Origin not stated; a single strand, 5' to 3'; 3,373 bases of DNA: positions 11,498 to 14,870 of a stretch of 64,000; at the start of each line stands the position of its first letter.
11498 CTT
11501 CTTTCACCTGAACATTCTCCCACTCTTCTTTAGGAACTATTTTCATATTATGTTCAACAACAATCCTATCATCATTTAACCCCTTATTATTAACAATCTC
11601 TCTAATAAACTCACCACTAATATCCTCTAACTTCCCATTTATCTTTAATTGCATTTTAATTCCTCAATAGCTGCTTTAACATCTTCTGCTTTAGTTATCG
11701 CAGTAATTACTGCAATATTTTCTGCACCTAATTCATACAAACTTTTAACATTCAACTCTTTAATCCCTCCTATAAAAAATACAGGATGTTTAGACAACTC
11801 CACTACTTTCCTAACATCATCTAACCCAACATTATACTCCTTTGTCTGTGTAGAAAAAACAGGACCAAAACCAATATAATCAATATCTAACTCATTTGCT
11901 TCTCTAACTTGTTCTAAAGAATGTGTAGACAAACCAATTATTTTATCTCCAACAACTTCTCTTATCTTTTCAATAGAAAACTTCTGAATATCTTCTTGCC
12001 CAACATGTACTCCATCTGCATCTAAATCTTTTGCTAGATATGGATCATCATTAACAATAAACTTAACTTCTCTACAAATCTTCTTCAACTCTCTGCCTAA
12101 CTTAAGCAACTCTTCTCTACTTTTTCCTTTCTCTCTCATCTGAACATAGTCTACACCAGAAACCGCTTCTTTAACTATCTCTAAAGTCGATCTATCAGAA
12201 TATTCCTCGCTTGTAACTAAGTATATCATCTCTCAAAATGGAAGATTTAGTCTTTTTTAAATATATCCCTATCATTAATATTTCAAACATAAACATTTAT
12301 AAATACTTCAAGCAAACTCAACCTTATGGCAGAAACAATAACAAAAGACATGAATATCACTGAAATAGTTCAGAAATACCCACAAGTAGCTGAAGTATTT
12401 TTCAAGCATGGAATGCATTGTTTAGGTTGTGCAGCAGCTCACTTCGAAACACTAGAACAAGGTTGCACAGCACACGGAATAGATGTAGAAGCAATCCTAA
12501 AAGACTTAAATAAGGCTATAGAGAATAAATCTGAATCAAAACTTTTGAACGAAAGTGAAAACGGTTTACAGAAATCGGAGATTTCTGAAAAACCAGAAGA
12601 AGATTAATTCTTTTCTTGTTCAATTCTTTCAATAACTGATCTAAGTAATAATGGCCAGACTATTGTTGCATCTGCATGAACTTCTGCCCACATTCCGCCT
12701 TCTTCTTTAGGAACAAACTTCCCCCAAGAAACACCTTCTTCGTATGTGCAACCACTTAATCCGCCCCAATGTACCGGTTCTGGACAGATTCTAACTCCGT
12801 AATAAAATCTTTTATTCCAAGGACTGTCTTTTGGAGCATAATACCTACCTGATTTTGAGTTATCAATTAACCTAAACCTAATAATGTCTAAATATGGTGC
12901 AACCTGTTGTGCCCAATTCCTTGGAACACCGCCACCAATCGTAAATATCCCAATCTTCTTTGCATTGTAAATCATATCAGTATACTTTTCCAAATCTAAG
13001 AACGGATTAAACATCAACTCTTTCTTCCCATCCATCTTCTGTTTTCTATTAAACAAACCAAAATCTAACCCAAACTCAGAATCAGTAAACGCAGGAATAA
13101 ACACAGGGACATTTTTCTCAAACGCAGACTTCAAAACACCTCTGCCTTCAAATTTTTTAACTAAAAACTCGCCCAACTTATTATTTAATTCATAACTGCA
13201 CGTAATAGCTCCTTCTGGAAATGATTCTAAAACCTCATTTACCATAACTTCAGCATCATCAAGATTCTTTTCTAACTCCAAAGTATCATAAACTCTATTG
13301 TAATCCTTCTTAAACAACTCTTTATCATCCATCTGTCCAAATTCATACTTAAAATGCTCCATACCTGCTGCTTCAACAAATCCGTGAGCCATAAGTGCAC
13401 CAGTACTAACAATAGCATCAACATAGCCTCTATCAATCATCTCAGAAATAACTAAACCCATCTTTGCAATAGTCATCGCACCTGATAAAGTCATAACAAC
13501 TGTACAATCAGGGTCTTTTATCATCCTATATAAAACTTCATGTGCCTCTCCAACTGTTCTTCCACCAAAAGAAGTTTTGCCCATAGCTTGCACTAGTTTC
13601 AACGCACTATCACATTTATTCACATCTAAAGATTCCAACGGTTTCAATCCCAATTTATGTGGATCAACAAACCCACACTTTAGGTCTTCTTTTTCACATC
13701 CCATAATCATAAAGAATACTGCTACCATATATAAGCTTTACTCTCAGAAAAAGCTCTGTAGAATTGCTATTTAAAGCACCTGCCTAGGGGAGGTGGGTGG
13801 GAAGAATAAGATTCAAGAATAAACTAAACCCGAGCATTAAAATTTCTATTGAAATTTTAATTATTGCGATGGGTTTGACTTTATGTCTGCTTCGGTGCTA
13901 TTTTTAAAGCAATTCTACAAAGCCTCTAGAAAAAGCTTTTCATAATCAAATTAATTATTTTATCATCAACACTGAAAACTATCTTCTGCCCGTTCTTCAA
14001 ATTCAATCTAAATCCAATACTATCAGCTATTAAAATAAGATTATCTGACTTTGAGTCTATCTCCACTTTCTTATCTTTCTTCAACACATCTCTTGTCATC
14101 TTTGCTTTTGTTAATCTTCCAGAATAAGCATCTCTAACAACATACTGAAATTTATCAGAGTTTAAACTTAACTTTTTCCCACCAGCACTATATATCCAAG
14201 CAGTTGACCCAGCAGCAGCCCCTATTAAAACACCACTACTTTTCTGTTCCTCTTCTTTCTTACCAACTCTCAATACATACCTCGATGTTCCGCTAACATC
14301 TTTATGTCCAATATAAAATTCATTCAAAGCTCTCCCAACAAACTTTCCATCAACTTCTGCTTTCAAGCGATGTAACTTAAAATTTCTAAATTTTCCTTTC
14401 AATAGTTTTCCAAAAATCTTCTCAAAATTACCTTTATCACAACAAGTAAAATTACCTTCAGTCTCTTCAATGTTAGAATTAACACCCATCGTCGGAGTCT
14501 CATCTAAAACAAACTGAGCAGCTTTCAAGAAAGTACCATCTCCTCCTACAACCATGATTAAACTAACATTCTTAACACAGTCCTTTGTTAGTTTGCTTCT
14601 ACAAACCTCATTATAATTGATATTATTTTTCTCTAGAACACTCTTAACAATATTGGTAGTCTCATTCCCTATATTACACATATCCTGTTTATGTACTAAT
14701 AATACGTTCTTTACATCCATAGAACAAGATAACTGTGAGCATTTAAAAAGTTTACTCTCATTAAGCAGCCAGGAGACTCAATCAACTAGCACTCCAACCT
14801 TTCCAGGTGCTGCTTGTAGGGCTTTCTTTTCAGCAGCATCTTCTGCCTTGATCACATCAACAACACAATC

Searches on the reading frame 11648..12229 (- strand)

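Call 59: search_protein_families(library=pfam, proteins=[window:11648-12229:-], max_evalue=0.0001)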
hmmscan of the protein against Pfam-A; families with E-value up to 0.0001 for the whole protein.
window:11648-12229:- (194 aa): 1 family
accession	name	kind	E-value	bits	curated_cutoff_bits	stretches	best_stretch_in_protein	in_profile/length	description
PF02581.23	TMP-TENI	-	1.1e-51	175.2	27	1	2-178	1-180/180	Thiamine monophosphate synthase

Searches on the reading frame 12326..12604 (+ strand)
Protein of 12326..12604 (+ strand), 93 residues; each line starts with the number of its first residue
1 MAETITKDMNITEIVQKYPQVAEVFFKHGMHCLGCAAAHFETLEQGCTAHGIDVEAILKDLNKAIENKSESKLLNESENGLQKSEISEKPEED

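Call 59: search_protein_families(library=pfam, proteins=[window:12326-12604:+], max_evalue=0.0001)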
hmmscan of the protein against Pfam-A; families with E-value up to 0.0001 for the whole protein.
window:12326-12604:+ (93 aa): 2 families
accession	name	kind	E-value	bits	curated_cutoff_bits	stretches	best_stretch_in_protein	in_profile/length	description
PF08984.16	DUF1858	-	4.2e-24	84.9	32.2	1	5-57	1-58/59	Domain of unknown function (DUF1858)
PF04405.19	ScdA_N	-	7.3e-06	26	32.5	1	8-64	2-55/56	Domain of Unknown function (DUF542)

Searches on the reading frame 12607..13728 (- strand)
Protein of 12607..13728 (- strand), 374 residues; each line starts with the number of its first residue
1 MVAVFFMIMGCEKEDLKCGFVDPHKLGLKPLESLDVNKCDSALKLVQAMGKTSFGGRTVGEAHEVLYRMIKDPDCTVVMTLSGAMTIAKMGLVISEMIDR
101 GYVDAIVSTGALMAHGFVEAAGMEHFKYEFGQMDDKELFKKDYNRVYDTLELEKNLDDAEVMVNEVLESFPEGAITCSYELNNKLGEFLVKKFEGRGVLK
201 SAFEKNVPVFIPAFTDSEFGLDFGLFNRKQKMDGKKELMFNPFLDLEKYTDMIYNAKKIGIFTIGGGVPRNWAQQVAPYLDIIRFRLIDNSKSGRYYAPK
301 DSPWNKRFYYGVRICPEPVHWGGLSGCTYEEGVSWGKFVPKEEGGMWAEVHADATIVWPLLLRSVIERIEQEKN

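Call 59: search_protein_families(library=pfam, proteins=[window:12607-13728:-], max_evalue=0.0001)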
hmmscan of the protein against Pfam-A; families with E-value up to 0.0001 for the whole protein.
window:12607-13728:- (374 aa): 1 family
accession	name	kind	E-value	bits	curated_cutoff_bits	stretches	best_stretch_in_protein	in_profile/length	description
PF01916.23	DS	-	1.8e-77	260.9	27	1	44-363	1-286/288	Deoxyhypusine synthase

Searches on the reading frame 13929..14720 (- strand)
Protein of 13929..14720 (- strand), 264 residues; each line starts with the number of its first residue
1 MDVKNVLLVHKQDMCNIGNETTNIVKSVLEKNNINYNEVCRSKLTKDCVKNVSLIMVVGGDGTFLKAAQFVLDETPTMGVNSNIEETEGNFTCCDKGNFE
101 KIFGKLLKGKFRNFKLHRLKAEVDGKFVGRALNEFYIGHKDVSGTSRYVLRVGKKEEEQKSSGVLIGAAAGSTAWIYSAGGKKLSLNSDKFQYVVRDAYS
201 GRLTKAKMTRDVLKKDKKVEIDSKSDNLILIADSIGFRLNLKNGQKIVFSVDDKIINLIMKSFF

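Call 59: search_protein_families(library=pfam, proteins=[window:13929-14720:-], max_evalue=0.0001)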
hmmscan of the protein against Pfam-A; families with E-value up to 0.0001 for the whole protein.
window:13929-14720:- (264 aa): 1 family
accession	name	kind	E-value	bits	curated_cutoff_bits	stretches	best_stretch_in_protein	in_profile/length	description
PF01513.26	NAD_kinase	-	2.8e-06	28.1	25.5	1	39-82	60-104/130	ATP-NAD kinase N-terminal domain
